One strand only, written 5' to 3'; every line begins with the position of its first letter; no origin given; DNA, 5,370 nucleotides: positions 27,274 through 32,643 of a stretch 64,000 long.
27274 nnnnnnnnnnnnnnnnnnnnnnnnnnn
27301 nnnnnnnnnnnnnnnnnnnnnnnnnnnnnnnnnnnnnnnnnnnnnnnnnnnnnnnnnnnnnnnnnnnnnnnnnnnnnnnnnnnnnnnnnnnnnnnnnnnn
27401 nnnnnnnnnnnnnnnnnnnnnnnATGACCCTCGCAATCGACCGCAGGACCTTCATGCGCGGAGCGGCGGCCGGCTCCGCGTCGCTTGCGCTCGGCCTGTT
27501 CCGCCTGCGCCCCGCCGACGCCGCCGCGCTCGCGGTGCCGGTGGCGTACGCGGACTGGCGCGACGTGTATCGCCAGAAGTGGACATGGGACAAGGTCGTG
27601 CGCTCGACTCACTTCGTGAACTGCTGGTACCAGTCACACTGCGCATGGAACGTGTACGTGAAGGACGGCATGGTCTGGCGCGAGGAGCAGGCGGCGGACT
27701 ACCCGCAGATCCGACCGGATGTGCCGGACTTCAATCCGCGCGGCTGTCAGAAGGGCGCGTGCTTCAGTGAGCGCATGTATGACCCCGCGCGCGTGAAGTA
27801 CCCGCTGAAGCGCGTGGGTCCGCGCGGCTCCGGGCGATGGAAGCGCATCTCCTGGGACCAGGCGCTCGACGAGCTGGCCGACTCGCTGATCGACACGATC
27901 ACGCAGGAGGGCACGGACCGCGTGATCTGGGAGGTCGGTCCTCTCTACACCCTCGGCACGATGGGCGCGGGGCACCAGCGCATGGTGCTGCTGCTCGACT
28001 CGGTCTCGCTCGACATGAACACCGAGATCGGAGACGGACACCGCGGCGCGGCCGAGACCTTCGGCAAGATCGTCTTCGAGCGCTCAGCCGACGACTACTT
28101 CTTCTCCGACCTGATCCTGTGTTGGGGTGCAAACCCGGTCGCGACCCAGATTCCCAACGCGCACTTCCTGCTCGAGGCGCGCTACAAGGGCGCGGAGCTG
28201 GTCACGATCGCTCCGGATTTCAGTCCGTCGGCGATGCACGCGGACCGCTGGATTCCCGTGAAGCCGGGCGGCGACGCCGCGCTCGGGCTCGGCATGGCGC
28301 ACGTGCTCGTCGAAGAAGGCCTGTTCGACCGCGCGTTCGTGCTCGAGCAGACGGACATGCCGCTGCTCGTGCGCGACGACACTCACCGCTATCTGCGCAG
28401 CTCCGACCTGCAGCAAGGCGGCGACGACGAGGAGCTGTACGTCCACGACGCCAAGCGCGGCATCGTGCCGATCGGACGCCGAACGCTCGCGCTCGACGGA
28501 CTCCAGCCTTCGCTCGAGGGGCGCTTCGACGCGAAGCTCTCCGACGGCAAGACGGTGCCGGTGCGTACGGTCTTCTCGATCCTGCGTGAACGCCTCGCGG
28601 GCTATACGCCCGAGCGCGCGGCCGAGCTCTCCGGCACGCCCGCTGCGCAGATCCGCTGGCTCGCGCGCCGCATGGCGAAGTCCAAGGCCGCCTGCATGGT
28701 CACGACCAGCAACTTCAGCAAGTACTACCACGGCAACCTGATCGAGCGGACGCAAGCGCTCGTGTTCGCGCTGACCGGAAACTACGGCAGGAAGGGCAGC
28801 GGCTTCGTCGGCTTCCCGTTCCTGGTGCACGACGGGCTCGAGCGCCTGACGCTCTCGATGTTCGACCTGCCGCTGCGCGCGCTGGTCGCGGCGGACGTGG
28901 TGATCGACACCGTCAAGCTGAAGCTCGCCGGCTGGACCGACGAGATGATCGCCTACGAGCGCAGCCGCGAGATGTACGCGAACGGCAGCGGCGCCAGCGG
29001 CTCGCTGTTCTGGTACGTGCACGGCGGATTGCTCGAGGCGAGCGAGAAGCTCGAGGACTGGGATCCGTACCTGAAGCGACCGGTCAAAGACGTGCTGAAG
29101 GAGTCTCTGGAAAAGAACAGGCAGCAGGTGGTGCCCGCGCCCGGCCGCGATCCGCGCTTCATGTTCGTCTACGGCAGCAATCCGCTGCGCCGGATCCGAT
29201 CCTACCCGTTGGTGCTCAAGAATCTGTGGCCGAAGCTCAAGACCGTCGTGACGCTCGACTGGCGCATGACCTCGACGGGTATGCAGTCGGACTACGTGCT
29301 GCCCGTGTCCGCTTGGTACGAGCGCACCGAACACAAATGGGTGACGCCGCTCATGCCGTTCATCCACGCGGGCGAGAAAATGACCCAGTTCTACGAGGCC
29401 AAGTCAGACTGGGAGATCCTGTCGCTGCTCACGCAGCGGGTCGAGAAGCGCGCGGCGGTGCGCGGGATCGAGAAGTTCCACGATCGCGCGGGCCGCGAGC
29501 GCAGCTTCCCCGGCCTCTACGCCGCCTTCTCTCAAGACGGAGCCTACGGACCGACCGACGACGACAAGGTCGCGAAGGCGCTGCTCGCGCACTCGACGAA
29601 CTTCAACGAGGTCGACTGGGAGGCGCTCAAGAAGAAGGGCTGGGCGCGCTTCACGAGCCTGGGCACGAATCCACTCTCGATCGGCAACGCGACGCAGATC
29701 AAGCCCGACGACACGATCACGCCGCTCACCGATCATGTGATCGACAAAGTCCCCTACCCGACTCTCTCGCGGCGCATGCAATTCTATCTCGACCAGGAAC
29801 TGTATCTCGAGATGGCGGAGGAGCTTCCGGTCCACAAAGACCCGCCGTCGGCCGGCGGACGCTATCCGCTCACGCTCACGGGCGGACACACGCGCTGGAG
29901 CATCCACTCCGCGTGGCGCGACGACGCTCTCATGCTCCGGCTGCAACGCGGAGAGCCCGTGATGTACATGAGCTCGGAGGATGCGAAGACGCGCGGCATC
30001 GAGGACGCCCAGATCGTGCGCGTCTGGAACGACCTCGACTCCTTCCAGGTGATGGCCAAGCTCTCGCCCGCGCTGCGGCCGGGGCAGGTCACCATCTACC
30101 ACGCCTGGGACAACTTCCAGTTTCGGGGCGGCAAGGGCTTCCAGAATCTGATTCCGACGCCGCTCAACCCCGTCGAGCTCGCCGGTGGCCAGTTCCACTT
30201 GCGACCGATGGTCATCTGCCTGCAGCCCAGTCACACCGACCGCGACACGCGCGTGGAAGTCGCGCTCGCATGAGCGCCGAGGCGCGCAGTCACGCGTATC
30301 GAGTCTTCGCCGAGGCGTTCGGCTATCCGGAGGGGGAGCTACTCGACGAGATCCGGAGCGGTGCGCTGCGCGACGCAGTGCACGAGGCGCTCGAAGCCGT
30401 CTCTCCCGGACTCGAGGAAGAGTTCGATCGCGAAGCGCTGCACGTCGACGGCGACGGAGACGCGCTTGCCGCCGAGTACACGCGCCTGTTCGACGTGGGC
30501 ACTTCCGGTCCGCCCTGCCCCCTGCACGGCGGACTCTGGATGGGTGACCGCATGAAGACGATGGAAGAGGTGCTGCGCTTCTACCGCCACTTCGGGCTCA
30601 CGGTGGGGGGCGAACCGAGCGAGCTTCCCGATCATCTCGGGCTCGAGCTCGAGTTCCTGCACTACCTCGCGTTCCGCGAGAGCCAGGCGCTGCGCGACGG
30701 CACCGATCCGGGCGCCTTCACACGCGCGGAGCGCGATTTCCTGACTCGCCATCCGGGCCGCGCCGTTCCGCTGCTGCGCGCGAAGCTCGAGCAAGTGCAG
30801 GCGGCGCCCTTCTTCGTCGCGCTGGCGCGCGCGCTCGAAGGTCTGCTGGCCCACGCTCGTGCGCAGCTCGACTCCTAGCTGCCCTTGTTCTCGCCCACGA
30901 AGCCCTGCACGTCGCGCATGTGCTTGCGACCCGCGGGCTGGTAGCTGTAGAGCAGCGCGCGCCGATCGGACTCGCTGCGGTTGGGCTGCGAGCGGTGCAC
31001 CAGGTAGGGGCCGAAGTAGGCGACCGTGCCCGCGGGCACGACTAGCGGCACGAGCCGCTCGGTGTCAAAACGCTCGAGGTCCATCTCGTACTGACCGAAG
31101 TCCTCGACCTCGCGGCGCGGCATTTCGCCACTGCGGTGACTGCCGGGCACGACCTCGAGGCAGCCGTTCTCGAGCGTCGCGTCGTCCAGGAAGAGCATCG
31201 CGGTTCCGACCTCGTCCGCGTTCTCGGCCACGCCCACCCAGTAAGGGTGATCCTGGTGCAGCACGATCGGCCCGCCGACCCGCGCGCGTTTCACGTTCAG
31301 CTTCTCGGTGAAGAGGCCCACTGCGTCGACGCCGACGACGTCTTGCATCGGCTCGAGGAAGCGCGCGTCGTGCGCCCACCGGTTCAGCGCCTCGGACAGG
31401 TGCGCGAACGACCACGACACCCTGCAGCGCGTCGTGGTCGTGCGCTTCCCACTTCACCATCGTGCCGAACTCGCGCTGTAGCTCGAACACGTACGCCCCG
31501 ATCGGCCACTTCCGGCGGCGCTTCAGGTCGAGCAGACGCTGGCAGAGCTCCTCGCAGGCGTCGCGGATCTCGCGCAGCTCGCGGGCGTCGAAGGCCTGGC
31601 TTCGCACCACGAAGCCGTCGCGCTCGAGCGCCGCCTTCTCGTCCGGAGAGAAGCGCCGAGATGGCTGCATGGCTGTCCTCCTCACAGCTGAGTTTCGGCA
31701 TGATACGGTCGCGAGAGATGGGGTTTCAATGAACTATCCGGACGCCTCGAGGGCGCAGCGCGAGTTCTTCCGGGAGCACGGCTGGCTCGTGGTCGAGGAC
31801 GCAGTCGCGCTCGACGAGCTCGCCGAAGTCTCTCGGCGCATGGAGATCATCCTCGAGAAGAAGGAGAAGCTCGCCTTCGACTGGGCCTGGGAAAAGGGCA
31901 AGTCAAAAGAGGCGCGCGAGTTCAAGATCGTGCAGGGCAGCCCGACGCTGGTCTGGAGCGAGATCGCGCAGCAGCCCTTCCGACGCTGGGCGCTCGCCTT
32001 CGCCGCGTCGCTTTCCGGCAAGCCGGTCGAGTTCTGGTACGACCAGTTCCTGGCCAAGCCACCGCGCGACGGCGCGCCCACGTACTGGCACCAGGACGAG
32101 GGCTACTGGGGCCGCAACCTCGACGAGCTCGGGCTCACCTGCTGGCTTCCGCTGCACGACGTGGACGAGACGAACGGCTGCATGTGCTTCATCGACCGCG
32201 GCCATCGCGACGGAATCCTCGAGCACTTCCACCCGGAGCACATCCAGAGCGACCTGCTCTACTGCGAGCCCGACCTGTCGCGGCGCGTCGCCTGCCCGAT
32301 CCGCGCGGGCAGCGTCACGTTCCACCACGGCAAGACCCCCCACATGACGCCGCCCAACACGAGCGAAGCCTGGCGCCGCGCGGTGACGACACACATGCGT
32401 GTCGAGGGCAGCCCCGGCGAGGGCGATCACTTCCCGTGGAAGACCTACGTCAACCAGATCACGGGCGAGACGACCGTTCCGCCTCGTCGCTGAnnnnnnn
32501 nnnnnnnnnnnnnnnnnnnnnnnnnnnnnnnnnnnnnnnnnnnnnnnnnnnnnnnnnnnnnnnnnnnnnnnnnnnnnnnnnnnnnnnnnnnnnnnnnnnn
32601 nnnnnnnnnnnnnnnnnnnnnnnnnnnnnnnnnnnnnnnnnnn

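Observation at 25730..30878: Type II DMSO-reductase-family enzyme encoded in the atypical order gamma-beta-alpha-delta; EBDH/Ser/Ddh-sized alpha subunit of unknown substrate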

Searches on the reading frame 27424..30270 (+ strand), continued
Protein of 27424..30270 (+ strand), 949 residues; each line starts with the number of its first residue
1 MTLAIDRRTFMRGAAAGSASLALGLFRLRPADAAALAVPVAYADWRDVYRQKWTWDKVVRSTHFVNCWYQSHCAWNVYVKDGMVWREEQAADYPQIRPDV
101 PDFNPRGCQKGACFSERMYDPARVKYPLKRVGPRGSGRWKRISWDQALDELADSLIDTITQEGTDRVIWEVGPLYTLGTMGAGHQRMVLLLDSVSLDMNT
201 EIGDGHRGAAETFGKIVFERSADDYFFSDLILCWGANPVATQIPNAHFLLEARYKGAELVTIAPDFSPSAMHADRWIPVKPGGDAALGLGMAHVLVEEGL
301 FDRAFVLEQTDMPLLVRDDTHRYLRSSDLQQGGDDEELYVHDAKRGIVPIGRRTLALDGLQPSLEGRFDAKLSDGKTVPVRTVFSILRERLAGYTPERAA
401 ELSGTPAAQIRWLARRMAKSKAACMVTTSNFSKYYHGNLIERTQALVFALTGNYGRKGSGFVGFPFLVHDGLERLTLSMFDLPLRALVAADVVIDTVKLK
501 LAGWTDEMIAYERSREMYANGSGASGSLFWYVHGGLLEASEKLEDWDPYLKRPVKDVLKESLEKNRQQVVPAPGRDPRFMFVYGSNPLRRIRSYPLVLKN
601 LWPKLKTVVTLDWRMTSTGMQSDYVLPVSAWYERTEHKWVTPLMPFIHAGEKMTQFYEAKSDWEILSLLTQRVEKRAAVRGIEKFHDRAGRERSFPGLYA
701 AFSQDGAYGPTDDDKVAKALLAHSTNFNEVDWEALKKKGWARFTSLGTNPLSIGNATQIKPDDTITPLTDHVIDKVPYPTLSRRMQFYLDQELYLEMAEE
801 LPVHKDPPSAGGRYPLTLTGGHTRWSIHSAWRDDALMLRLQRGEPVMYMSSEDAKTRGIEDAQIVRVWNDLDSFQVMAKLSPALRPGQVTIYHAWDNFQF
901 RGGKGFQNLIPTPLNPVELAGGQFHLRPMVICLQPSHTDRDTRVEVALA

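Call 55: list_cluster_members(proteins=[P0237, P0238, P0239, P0240, P0241, P0242, P0243, P0244, P0245, P0247])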
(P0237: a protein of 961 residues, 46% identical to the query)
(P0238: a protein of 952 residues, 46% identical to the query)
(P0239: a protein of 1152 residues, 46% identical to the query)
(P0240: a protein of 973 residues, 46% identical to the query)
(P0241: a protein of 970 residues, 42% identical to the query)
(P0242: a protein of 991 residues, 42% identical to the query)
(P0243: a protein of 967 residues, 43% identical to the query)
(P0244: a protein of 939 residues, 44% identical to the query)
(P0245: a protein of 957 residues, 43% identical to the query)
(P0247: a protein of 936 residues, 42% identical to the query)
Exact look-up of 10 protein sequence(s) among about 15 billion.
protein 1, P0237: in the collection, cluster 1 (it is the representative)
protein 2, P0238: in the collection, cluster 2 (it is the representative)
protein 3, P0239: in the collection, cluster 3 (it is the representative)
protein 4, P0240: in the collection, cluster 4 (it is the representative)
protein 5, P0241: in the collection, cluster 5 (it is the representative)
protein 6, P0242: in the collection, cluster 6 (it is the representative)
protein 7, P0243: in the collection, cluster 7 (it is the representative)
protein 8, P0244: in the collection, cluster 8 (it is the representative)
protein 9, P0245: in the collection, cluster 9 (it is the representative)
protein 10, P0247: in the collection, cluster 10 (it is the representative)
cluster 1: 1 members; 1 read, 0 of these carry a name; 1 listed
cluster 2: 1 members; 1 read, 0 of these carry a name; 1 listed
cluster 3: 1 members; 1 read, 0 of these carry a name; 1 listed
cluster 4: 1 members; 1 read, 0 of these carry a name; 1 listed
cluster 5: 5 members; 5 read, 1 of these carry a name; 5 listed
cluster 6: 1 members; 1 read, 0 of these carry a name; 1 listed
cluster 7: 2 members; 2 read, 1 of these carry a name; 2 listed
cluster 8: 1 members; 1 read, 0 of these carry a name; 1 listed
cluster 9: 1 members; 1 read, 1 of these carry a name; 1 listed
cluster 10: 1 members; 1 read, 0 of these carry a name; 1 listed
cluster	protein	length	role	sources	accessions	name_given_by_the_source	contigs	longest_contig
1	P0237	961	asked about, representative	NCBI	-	-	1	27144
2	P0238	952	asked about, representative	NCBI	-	-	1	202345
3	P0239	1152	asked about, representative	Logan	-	-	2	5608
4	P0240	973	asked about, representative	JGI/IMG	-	-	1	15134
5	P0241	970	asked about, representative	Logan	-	-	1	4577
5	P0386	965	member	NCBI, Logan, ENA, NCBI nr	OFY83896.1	MAG: hypothetical protein A3F72_07820 [Bacteroidetes bacterium RIFCSPLOWO2_12_FULL_35_15]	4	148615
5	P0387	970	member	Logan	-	-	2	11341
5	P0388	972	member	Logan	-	-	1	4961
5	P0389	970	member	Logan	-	-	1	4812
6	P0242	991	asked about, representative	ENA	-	-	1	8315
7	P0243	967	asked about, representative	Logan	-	-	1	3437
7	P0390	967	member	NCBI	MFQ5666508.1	MAG: molybdopterin-dependent oxidoreductase [Candidatus Binatia bacterium]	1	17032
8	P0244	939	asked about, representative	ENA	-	-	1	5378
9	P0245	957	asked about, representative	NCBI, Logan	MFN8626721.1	MAG: molybdopterin-dependent oxidoreductase [Candidatus Binatia bacterium]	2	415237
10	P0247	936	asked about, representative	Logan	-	-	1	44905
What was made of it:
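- Tried and rejected: A cluster look-up of the ten best representatives gave only MAG names (call 55).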

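Call 72: find_encoding_contigs(protein=window:27424-30270:+, flank=2000, max_places=3)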
Protein window:27424-30270:+ (949 aa): no gene with exactly this product is on record in the collection.
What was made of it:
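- Tried and rejected: An exact look-up of the window alpha found no source contig (call 72).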

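Call 73: find_encoding_contigs(protein=P0003, flank=10000, max_places=1)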
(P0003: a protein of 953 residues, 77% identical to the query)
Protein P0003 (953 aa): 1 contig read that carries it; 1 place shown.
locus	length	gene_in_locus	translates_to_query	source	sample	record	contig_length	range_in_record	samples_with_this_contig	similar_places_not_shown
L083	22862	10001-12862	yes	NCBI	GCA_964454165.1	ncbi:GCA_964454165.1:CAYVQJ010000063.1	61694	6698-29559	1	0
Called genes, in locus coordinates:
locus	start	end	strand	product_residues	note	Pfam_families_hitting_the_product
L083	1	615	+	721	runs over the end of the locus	PF00033:Cytochrome_B, PF13631:Cytochrom_B_N_2, PF00037:Fer4 (faint), PF12837:Fer4_6 (faint), PF13237:Fer4_10 (weak), PF12838:Fer4_7 (weak), PF13187:Fer4_9 (weak), PF02662:FlpD, +1 more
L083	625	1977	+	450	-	PF01040:UbiA, PF04238:DUF420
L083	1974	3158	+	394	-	PF25917:BSH_RND (weak), PF25954:Beta-barrel_RND_2 (weak), PF25989:YknX_C (weak)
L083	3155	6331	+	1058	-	PF00873:ACR_tran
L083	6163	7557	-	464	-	PF04389:Peptidase_M28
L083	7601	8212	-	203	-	PF01292:Ni_hydr_CYTB (weak)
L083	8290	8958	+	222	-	PF09459:EB_dh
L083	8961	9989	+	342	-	PF12797:Fer4_2 (faint), PF13187:Fer4_9 (faint), PF13237:Fer4_10 (weak), PF13247:Fer4_11, PF12838:Fer4_7 (weak)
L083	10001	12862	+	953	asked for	PF00384:Molybdopterin, PF01568:Molydop_binding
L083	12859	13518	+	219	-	PF02613:Nitrate_red_del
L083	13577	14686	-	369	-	PF05940:NnrS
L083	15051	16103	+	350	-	-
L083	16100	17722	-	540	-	PF00501:AMP-binding, PF13193:AMP-binding_C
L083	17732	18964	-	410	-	PF00108:Thiolase_N, PF00109:ketoacyl-synt (faint), PF08545:ACP_syn_III (faint), PF02803:Thiolase_C, PF22691:Thiolase_C_1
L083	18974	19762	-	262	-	PF00881:Nitroreductase (weak)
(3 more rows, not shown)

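Call 74: find_encoding_contigs(protein=P0030, flank=10000, max_places=1)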
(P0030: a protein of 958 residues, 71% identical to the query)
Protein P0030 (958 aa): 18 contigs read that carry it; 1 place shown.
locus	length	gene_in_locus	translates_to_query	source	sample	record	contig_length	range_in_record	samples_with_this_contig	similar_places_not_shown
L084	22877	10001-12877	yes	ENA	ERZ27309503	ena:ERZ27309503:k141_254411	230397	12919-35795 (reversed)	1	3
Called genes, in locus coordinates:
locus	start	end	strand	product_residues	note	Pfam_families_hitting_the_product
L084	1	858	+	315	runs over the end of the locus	PF00578:AhpC-TSA (weak), PF02630:SCO1-SenC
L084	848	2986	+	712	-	PF00033:Cytochrome_B, PF13631:Cytochrom_B_N_2, PF00037:Fer4 (faint), PF12837:Fer4_6 (faint), PF12838:Fer4_7 (weak), PF13187:Fer4_9 (faint), PF02662:FlpD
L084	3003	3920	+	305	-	PF01040:UbiA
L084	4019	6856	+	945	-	PF00384:Molybdopterin, PF01568:Molydop_binding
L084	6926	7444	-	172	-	PF01292:Ni_hydr_CYTB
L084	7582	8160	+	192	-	PF03205:MobB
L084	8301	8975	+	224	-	PF09459:EB_dh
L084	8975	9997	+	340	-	PF12797:Fer4_2 (faint), PF12837:Fer4_6 (faint), PF13237:Fer4_10 (weak), PF13247:Fer4_11, PF12838:Fer4_7 (weak)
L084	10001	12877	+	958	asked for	PF00384:Molybdopterin, PF01568:Molydop_binding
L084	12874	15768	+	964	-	PF00384:Molybdopterin, PF01568:Molydop_binding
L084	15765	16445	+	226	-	PF02613:Nitrate_red_del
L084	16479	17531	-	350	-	-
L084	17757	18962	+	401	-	PF02770:Acyl-CoA_dh_M, PF00441:Acyl-CoA_dh_1, PF08028:Acyl-CoA_dh_2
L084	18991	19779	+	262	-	PF00881:Nitroreductase (weak)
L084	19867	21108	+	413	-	PF00108:Thiolase_N, PF02801:Ketoacyl-synt_C (faint), PF08545:ACP_syn_III (faint), PF02803:Thiolase_C, PF22691:Thiolase_C_1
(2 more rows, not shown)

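Call 82: list_cluster_members(proteins=[P0149, P0143, P0001, P0002])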
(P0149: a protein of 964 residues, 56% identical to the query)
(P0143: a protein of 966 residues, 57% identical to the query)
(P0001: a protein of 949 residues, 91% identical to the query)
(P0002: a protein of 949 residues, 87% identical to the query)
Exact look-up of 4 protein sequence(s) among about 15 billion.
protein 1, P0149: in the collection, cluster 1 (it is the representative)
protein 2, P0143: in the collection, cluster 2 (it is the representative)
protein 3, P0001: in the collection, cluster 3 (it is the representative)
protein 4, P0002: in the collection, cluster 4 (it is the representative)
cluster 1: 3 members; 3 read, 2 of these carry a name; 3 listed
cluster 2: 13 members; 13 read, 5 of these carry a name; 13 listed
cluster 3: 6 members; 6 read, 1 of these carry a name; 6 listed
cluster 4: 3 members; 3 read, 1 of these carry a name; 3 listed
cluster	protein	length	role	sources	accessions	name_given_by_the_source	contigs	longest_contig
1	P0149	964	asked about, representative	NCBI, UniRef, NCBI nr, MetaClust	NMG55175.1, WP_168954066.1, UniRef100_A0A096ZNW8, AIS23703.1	molybdopterin-dependent oxidoreductase [Aromatoleum aromaticum] | p-cymene dehydrogenase subunit alpha n=1 Tax=Aromatoleum aromaticum TaxID=551760 ... | status=active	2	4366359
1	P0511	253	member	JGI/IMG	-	nitrate reductase alpha subunit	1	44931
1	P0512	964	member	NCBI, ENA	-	-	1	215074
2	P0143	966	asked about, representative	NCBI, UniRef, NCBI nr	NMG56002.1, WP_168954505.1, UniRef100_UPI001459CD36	molybdopterin-dependent oxidoreductase [Aromatoleum aromaticum] | molybdopterin-dependent oxidoreductase n=1 Tax=Aromatoleum aromaticum TaxID=551760 ...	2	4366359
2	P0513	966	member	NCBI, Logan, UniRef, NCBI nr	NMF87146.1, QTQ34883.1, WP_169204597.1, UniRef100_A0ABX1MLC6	molybdopterin-dependent oxidoreductase [Aromatoleum petrolei] | Molybdopterin-dependent oxidoreductase n=1 Tax=Aromatoleum petrolei TaxID=76116 ...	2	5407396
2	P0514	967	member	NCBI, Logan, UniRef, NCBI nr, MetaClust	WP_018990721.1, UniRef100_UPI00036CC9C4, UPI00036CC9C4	molybdopterin-dependent oxidoreductase [Aromatoleum toluclasticum] | molybdopterin-dependent oxidoreductase n=1 Tax=Aromatoleum toluclasticum TaxID=92003 ... | status=active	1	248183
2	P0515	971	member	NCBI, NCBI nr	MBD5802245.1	Perchlorate reductase subunit alpha precursor [Azoarcus sp. Aa7]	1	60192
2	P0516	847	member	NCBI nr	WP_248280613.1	molybdopterin-dependent oxidoreductase [Aromatoleum aromaticum]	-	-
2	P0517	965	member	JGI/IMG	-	-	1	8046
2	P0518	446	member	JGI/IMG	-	-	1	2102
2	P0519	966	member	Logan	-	-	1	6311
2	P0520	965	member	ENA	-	-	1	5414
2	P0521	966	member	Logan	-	-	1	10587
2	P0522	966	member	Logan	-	-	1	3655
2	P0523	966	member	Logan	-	-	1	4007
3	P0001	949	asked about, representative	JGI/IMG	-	-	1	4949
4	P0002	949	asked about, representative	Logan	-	-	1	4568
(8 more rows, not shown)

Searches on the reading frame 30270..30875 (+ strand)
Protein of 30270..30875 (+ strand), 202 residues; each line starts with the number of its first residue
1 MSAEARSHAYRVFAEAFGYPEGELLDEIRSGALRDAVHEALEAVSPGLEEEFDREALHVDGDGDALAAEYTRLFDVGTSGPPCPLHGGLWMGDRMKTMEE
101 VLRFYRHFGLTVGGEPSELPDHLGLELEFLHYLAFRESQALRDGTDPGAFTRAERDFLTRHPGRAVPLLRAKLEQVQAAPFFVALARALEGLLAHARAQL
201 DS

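Call 7: search_protein_families(library=pfam, proteins=[window:30270-30875:+])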
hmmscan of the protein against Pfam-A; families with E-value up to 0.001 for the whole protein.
window:30270-30875:+ (202 aa): 1 family
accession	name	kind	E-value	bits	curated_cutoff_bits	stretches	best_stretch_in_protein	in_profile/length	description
PF02613.20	Nitrate_red_del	-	2.6e-21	76.5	22.2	1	47-162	14-127/136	Nitrate reductase delta subunit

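Call 8: search_protein_families(library=ncbifam, proteins=[window:30270-30875:+])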
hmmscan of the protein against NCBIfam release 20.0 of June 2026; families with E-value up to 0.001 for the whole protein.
window:30270-30875:+ (202 aa): 3 families
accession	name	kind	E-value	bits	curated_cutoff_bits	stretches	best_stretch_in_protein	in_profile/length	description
TIGR03482.1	DMSO_red_II_cha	subfamily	5.2e-48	163.7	152.3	1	5-200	1-192/197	DMSO reductase family type II enzyme chaperone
NF042981.1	EthbenzDh_ebdD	equivalog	1.9e-26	93.1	360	1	4-189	17-204/222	ethylbenzene dehydrogenase subunit delta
NF003442.0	PRK04976.1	equivalog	6.8e-05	22.9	132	1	66-194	77-202/211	molecular chaperone TorD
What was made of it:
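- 30270..30878 (+): delta: NarJ/TorD-type assembly chaperone, 202 aa. Pfam Nitrate_red_del E 2.6e-21 (calls 7, 8).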

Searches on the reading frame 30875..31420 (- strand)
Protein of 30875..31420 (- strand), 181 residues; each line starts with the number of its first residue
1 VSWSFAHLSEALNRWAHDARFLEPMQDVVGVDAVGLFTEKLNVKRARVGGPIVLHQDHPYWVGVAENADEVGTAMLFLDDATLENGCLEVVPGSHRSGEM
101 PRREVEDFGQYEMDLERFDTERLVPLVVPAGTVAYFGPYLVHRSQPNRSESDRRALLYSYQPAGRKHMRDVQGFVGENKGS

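Call 10: search_protein_families(library=pfam, proteins=[window:30875-31420:-], max_evalue=0.0001)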
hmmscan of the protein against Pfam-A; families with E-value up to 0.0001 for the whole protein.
window:30875-31420:- (181 aa): 1 family
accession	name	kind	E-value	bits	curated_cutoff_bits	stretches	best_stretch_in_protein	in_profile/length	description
PF05721.19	PhyH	-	2.5e-29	103.5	22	1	14-155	64-213/213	Phytanoyl-CoA dioxygenase (PhyH)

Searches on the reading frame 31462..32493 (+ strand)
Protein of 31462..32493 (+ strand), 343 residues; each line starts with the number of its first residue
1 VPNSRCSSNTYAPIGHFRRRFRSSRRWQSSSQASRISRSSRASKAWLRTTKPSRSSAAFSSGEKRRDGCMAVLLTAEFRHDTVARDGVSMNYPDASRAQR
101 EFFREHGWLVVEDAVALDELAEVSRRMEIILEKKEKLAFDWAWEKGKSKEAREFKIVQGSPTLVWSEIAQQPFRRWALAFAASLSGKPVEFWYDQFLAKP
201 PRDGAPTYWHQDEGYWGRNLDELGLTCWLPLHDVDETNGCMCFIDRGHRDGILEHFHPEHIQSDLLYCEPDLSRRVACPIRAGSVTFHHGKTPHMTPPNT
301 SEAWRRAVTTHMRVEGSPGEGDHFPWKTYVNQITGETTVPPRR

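Call 10: search_protein_families(library=pfam, proteins=[window:31462-32493:+], max_evalue=0.0001)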
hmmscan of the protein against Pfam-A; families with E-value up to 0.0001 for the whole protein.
window:31462-32493:+ (343 aa): 1 family
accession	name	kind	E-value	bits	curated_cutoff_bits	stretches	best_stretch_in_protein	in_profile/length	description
PF05721.19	PhyH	-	1.1e-29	104.8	22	1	103-307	1-213/213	Phytanoyl-CoA dioxygenase (PhyH)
